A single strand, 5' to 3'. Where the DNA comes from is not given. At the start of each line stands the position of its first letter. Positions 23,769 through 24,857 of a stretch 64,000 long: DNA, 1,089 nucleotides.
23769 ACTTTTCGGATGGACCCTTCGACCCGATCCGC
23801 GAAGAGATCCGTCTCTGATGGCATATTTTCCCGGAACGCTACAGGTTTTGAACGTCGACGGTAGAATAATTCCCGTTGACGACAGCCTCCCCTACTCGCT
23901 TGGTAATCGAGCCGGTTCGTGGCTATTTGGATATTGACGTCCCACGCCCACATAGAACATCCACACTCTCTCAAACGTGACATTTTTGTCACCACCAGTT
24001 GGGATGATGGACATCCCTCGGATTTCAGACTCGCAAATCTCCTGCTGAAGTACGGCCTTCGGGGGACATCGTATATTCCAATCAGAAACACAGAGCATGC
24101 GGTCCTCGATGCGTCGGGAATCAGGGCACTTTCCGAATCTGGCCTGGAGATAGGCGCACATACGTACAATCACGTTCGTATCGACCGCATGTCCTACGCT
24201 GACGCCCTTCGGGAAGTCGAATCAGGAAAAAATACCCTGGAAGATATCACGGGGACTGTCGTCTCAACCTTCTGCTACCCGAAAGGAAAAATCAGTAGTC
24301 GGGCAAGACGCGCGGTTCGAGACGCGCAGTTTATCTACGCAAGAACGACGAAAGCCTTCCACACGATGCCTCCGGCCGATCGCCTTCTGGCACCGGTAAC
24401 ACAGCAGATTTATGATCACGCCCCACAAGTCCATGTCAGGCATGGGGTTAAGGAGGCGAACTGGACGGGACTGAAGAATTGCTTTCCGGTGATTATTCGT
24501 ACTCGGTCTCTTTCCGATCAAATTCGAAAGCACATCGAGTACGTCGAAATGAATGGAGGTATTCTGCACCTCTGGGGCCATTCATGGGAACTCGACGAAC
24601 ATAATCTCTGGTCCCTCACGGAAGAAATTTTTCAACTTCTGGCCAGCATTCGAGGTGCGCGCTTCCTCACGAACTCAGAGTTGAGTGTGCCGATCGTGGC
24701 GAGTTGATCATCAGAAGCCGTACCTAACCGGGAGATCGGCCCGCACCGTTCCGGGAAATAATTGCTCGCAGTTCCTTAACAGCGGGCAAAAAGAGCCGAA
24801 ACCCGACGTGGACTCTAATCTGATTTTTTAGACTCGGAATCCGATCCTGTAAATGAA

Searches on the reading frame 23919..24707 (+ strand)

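Call 8: search_protein_families(library=pfam, proteins=[window:23919-24707:+])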
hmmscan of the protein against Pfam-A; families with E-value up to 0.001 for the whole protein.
window:23919-24707:+ (262 aa): 1 family
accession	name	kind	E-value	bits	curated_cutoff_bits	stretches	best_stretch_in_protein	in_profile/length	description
PF01522.26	Polysacc_deac_1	-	1.4e-16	61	23.1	1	24-138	9-121/124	Polysaccharide deacetylase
